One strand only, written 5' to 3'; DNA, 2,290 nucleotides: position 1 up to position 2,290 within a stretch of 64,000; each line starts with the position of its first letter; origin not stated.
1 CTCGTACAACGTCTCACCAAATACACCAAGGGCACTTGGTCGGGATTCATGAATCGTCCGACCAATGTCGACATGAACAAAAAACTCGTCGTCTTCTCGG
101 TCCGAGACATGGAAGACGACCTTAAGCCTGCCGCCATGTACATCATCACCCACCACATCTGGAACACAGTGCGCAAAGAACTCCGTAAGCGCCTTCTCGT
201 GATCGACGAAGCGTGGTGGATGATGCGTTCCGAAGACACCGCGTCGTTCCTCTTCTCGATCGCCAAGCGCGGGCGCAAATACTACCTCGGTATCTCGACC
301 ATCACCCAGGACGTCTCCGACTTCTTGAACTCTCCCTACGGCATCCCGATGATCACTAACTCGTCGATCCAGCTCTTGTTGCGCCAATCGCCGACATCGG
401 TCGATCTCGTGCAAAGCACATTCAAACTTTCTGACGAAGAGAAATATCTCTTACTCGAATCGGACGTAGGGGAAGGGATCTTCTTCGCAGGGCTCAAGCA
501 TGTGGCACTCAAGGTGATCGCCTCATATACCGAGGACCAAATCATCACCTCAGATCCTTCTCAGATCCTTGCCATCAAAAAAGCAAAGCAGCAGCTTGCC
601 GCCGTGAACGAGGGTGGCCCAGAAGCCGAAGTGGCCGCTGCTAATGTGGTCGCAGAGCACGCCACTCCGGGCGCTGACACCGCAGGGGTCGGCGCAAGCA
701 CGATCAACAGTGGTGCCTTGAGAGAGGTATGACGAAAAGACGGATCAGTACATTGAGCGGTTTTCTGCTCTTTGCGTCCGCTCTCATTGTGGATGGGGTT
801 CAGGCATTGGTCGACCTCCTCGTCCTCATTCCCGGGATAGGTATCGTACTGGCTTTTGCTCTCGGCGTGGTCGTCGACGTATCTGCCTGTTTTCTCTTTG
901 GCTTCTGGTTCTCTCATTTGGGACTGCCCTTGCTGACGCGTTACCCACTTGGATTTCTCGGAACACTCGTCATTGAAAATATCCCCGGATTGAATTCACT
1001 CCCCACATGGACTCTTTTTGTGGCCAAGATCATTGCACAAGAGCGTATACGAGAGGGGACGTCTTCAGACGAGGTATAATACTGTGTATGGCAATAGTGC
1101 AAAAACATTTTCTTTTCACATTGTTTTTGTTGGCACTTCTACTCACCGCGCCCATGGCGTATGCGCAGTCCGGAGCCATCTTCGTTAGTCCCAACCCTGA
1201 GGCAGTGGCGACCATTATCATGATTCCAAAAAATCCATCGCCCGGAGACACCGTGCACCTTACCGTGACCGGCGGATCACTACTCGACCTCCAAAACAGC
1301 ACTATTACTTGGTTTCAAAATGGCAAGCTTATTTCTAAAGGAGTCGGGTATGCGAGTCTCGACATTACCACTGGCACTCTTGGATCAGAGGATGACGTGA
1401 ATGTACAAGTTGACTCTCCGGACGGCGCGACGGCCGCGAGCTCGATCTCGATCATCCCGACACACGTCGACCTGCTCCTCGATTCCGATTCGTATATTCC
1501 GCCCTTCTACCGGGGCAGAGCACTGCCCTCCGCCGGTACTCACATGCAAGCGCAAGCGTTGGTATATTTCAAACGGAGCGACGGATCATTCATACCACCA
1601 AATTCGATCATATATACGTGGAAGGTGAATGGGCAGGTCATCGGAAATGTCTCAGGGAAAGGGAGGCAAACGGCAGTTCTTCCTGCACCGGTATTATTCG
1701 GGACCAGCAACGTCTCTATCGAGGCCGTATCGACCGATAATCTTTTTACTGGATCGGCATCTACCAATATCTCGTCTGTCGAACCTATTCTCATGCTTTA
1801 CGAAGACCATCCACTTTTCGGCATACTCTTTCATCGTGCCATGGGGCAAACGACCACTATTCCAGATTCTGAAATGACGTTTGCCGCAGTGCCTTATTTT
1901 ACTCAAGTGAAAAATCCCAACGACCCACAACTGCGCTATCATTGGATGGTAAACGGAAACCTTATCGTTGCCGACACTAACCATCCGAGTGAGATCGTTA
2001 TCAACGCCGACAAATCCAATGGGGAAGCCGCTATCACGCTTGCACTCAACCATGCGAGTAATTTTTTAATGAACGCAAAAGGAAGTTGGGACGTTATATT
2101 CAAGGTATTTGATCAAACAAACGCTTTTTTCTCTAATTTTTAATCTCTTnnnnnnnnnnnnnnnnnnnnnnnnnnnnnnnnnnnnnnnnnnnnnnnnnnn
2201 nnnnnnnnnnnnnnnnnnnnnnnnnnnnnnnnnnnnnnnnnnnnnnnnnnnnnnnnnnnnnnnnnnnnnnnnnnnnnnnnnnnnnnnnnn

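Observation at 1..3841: Type IV secretion / conjugation-like cluster truncated by the window start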

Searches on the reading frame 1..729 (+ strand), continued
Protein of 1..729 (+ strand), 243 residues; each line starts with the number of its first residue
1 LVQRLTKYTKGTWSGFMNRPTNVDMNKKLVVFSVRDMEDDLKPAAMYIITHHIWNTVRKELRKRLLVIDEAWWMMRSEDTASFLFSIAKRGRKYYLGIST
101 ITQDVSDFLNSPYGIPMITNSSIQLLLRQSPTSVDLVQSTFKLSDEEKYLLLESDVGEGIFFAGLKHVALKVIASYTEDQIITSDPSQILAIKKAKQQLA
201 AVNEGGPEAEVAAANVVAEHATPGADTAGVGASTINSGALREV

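Call 17: search_protein_families(library=pfam, proteins=[L005:470-1351:+, L005:1373-2239:+, L005:2239-3876:+, L005:3765-6341:+, L005:6361-6954:+, L005:7001-7369:+, L005:7423-7926:+, L005:8028-8690:+, L005:8792-10708:+, L005:12966-13706:+], max_evalue=0.1)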
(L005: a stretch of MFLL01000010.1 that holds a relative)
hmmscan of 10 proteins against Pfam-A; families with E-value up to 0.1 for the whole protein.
L005:470-1351:+ (294 aa): 0 families

L005:1373-2239:+ (289 aa): 0 families

L005:2239-3876:+ (546 aa): 0 families

L005:3765-6341:+ (859 aa): 0 families

L005:6361-6954:+ (198 aa): 2 families
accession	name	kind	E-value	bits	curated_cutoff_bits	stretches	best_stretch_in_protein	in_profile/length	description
PF23789.1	Pre_tape_measure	-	0.018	15.3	27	1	5-85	61-140/149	Pre-tape measure protein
PF10098.14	DUF2336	-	0.026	14.4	34.6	1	16-143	36-153/262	Uncharacterised protein conserved in bacteria (DUF2336)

L005:7001-7369:+ (123 aa): 2 families
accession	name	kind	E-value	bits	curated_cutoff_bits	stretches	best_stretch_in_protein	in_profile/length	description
PF05635.17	23S_rRNA_IVP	-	7.6e-39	132.6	33.8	1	9-113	1-105/106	23S rRNA-intervening sequence protein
PF22296.2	bAvd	-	1.1e-06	29.5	40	1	12-118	2-106/107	bAvd-like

L005:7423-7926:+ (168 aa): 2 families
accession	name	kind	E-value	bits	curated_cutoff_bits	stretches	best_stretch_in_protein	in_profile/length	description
PF12666.12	PrgI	-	4.2e-12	46.9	27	1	9-89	6-85/91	PrgI family protein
PF21860.1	Replitron_C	-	0.07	14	27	0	60-88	7-35/77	Replitron, C-terminal domain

L005:8028-8690:+ (221 aa): 1 family
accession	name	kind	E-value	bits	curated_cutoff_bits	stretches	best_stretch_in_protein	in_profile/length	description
PF07763.18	FEZ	-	0.035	14.3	28.1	1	95-213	19-137/240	FEZ-like protein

L005:8792-10708:+ (639 aa): 5 families
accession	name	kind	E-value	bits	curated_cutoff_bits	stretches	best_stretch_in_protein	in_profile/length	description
PF19044.6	P-loop_TraG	-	7.8e-24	84.5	25.8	1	253-555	27-343/413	TraG P-loop domain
PF12846.13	AAA_10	-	7.2e-10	38.9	27.5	2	255-315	21-84/362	AAA-like domain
PF01935.23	DUF87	-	7.2e-07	30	23.2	1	261-323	29-93/220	Helicase HerA, central domain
PF11130.14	TraC_F_IV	-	0.00041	19.9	28.1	1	107-202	283-374/375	TraC protein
PF18956.5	DUF5699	-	0.094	13.3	29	0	511-524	35-48/61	Family of unknown function (DUF5699)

L005:12966-13706:+ (247 aa): 1 family
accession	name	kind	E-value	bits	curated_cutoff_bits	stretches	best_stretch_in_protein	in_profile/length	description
PF18895.5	T4SS_pilin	-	1.1e-05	25.8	26.6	1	56-116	2-62/71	Type IV secretion system pilin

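Call 53: search_protein_families(library=ncbifam, proteins=[window:1-729:+], max_evalue=0.01)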
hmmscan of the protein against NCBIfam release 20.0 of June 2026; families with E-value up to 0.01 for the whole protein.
window:1-729:+ (243 aa): 8 families
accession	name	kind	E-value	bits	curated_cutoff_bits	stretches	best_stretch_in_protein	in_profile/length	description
NF045971.1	conju_CD1110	equivalog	9.9e-36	123.3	325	1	1-169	563-733/752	VirB4-like conjugal transfer ATPase, CD1110 family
TIGR02746.1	TraC-F-type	equivalog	2.7e-24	85.1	567.05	1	1-151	574-733/800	type IV secretion system protein TraC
NF045975.1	VirB4_plasma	equivalog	8.9e-20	70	590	1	9-182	695-893/894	Mbov_0397 family ICE element conjugal transfer ATPase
TIGR03783.1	Bac_Flav_CT_G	subfamily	2.5e-12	45.5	261.55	1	5-153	603-759/829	TraG family conjugative transposon ATPase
TIGR00929.1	VirB4_CagE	subfamily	3.4e-12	45.4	643.1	1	1-152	571-725/792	VirB4 family type IV secretion/conjugal transfer ATPase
NF041017.1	DNA_import_CedB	equivalog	1.5e-06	27.1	700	1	38-108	445-519/590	DNA import protein CedB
NF010278.0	PRK13721.1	subfamily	3.2e-06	25.3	1177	1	2-133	623-765/874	type IV secretion system protein TraC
NF010447.0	PRK13873.1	equivalog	0.0011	17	1020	1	11-130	586-705/815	conjugal transfer protein TrbE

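Call 54: search_protein_families(library=pfam, proteins=[L005:470-1351:+, L002:2013-2882:+], max_evalue=0.5)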
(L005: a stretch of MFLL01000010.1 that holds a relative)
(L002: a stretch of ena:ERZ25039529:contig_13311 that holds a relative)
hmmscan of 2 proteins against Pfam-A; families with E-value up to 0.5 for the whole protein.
L005:470-1351:+ (294 aa): 1 family
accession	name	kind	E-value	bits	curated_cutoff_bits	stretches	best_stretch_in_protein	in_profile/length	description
PF19029.5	DUF883_C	-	0.23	11.6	27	0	4-26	5-27/30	DUF883 C-terminal glycine zipper region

L002:2013-2882:+ (290 aa): 0 families

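Call 64: search_solved_structures(query=window:1-729:+, max_evalue=0.001)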
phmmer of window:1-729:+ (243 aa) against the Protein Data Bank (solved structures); distinct sequences matched with E-value up to 0.001: 1.
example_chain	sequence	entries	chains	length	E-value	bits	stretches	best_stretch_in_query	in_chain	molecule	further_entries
4ag5_A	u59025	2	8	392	2e-21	79.7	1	9-184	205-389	TYPE IV SECRETORY PATHWAY VIRB4 COMPONENTS-LIKE PROTEIN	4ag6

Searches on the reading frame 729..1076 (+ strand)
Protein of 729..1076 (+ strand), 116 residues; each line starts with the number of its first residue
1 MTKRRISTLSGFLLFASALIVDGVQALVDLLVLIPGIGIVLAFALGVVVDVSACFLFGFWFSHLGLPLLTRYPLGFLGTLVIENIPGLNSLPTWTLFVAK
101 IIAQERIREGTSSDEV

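Call 4: search_protein_families(library=pfam, proteins=[window:729-1076:+], max_evalue=1)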
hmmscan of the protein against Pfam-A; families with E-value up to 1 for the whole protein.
window:729-1076:+ (116 aa): 0 families

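Call 8: find_encoding_contigs(protein=window:729-1076:+, flank=10000, max_places=6)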
Protein window:729-1076:+ (116 aa): no gene with exactly this product is on record in the collection.

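Call 53: search_protein_families(library=ncbifam, proteins=[window:729-1076:+], max_evalue=0.01)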
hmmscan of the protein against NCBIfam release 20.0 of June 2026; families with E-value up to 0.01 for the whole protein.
window:729-1076:+ (116 aa): 0 families

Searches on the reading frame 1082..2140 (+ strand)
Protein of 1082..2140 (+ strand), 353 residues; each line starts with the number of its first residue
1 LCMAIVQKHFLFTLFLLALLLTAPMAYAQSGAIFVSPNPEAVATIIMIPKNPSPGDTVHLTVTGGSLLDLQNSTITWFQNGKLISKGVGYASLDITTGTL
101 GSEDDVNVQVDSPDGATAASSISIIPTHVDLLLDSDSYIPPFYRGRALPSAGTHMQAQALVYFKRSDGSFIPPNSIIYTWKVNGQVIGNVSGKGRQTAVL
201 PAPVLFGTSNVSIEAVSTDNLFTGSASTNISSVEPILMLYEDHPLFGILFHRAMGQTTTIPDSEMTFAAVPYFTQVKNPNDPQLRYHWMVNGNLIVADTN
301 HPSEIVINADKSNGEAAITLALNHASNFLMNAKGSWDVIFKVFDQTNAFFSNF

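Call 4: search_protein_families(library=pfam, proteins=[window:1082-2140:+], max_evalue=1)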
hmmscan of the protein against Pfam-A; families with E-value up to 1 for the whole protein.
window:1082-2140:+ (353 aa): 4 families
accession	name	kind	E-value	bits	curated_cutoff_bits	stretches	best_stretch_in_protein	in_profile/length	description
PF06832.18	BiPBP_C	-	0.003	17.9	26.8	0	283-320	44-78/90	Penicillin-Binding Protein C-terminus Family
PF12477.13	TraW_N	-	0.11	13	22.7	1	12-30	1-19/30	Sex factor F TraW protein N terminal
PF16820.11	PKD_3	-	0.12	12.7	26.3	0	178-189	35-46/68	PKD-like domain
PF16177.11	ACAS_N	-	0.22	11.8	27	0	273-294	29-49/55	Acetyl-coenzyme A synthetase N-terminus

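Call 30: find_homologous_proteins(query=window:1082-2140:+)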
Query window:1082-2140:+ (353 aa): 194 proteins with E <= 0.001 among 7287 candidates; the best 120 are listed.
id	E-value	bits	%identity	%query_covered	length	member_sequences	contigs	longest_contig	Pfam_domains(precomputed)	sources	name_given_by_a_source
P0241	7.2e-230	780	100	99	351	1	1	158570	-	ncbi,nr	ncbi:hypothetical protein HZC00_01730 [Candidatus Kaiserbacteria bacterium]|nr:hypothetical protein 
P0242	1.3e-159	549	67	99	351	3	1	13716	-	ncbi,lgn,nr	ncbi:hypothetical protein HYT05_04390 [Candidatus Kaiserbacteria bacterium]|nr:hypothetical protein 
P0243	1.8e-158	545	66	99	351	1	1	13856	-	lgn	-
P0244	3.2e-154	531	64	99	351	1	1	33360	-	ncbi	-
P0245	1.4e-126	440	56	99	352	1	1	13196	-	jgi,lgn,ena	-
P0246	4.4e-120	419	53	99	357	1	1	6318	-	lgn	-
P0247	4.9e-120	419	55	93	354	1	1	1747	-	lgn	-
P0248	3.5e-113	396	54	93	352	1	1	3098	-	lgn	-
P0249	1.2e-110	388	57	87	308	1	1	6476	-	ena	-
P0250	4.8e-110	386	51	99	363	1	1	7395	-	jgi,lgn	jgi:hypothetical protein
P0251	5.7e-105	369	53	89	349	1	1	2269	-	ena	-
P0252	9.3e-103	362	50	90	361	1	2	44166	-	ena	-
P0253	2.1e-102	361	50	90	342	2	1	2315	-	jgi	jgi:hypothetical protein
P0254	1.1e-96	342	48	93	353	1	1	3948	-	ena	-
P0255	2.6e-96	341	48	93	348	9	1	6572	-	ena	-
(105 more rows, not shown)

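Call 44: predict_structure(alignment_id=A2)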
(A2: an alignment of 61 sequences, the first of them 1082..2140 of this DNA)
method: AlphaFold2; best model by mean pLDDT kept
length: 353 residues; sequences in the alignment: 61
mean_pLDDT: 91.4   pTM: 0.77
mean pLDDT of the five models: 91.4, 90.2, 90.1, 89.9, 88.1
residues with pLDDT >= 90: 292; 70-90: 27; 50-70: 21; < 50: 13
segments of 3 or more residues with pLDDT < 50: 27-33, 350-353
pLDDT, mean of each block of 10 residues (from residue 1): 63 87 57 56 94 97 93 98 97 98 97 94 97 96 92 97 98 98 98 98 95 98 97 96 95 95 96 96 97 96 96 95 95 97 64 39
secondary structure, 60 per line:
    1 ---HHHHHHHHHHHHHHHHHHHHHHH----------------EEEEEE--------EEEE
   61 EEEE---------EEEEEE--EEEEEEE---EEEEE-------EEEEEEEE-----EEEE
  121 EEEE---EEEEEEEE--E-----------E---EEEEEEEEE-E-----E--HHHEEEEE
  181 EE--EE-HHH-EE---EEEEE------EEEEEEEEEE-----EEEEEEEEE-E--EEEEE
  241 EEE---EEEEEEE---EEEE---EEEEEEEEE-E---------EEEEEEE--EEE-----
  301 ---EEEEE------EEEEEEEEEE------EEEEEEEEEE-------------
elements in order: H4-26 E43-48 E57-64 E74-79 E82-88 E92-96 E104-111 E117-124 E128-135 E154-162 E176-182 E197-201 E208-217 E223-231 E236-243 E247-253 E257-260 E264-272 E284-290 E293-295 E304-308 E315-324 E331-340

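Call 51: fold_search(model_id=the predicted structure, library=pdb)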
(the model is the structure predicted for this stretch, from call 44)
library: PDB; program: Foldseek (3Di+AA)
matches with E <= 10: 1726; with E <= 0.001: 489
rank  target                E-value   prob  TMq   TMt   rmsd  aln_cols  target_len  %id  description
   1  3shs                  3.8e-11  1.00  0.25  0.28  15.3       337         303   16  Three N-terminal domains of the bacteriophage RB49 Highly Immunogenic Outer Capsid protein (Hoc) (released 2011-06-29)
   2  5xeq_B                1.6e-09  1.00  0.21  0.24  16.8       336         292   12  Crystal Structure of human MDGA1 and human neuroligin-2 complex (released 2017-07-12)
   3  4aq1_A                3.3e-09  1.00  0.28  0.17  27.3       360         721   14  Structure of the SbsB S-layer protein of Geobacillus stearothermophilus PV72p2 in complex with nanobody KB6 (released 2012-06-13)
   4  5oj2_A                5.9e-09  1.00  0.20  0.11  17.9       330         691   14  Crystal structure of the chicken MDGA1 ectodomain (released 2017-08-23)
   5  4aq1_C                6.5e-09  1.00  0.25  0.17  27.1       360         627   13  Structure of the SbsB S-layer protein of Geobacillus stearothermophilus PV72p2 in complex with nanobody KB6 (released 2012-06-13)
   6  1qz1                  1.2e-08  1.00  0.22  0.26  12.4       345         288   12  Crystal Structure of the Ig 1-2-3 fragment of NCAM (released 2003-11-04)
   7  9flw_A                1.9e-08  1.00  0.23  0.18  12.8       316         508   14  CryoEM structure of the fragment-6 (3571-4078) in the grappling hook protein A (GhpA) in the bacterium Aureispira sp.  (released 2024-10-16)
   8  5k6z_B                1.9e-08  1.00  0.21  0.20  21.5       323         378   12  Sidekick chimera containing sidekick-2 immunoglobulin domains 1-2 and sidekick-1 immunoglobulin domains 3-4 (released 2016-09-28)
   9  5oj6_B                2.0e-08  1.00  0.21  0.12  17.6       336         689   14  Crystal structure of the chicken MDGA1 ectodomain in complex with the human neuroligin 1 (NL1(-A-B)) cholinesterase do (released 2017-08-23)
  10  9rcs_A                2.3e-08  1.00  0.27  0.30  12.0       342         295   13  Cardioderma bat coronavirus KY43 receptor binding domain in complex with human CEACAM6 (released 2026-04-08)
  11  2wim_A                3.3e-08  1.00  0.22  0.27  12.6       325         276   13  Crystal structure of NCAM2 IG1-3 (released 2010-08-25)
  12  6e57_C                3.3e-08  1.00  0.21  0.20  15.1       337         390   12  Bacteroides ovatus mixed-linkage glucan utilization locus (MLGUL) SGBP-B in complex with mixed-linkage heptasaccharide (released 2019-05-29)
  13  2ice_A                3.7e-08  1.00  0.30  0.19  19.2       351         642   10  CRIg bound to C3c (released 2006-11-07)
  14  5k6x_A                3.7e-08  1.00  0.21  0.20  22.6       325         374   11  Sidekick-2 immunoglobulin domains 1-4, crystal form 1 (released 2016-09-28)
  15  9fly_A                5.3e-08  1.00  0.20  0.08  29.9       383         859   11  CryoEM structure of the base (4151-5009) in the grappling hook protein A (GhpA) in the bacterium Aureispira sp. CCB-QB (released 2024-10-16)
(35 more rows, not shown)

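Call 53: search_protein_families(library=ncbifam, proteins=[window:1082-2140:+], max_evalue=0.01)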
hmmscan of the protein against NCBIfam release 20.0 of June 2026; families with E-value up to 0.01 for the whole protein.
window:1082-2140:+ (353 aa): 0 families

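Call 65: search_solved_structures(query=A2, max_evalue=5)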
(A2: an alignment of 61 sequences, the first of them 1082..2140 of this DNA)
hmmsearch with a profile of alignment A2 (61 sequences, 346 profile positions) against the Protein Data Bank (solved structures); distinct sequences matched with E-value up to 5: 25.
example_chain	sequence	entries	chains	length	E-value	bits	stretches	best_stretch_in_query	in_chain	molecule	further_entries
6hyg_A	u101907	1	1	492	0.0078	18.1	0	268-300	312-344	IgHG1 and IgHG4 hybrid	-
8keo_E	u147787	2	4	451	0.031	16.2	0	268-295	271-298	PW5-570 heavy chain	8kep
6d4e_A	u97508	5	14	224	0.17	13.7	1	268-300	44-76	Fc Fragment of IgG1 | Igg1 Fc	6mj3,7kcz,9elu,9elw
36az_C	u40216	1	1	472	0.18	13.7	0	268-295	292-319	2196-S93Y heavy chain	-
2phz_A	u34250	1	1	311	0.24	13.3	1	156-232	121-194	Iron-uptake system-binding protein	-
9vwm_K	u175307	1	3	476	0.3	12.9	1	268-300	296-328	1C11 Fab heavy chain variable region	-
7mhz_O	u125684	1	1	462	0.33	12.8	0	268-299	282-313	3H02 Fab heavy chain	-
7t2p_H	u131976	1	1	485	0.38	12.6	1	268-300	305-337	K11 Fab heavy chain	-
7t4g_H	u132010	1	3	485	0.38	12.6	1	268-300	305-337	K11 IgG heavy chain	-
36bb_H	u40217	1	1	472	0.52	12.1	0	268-295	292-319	Ab#10-M30W-S94M heavy chain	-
6d4m_A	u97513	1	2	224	0.65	11.8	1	268-300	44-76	Fc fragment of IgG3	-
7ljr_S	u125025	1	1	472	0.72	11.7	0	268-295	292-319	Fab DH1043 heavy chain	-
1adq_A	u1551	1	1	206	0.78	11.6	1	268-300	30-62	IGG4 REA FC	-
7e23_B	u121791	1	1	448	0.79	11.5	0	268-299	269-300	CA521 Heavy Chain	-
5d4k_A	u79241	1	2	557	1.3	10.8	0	74-137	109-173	Polymeric immunoglobulin receptor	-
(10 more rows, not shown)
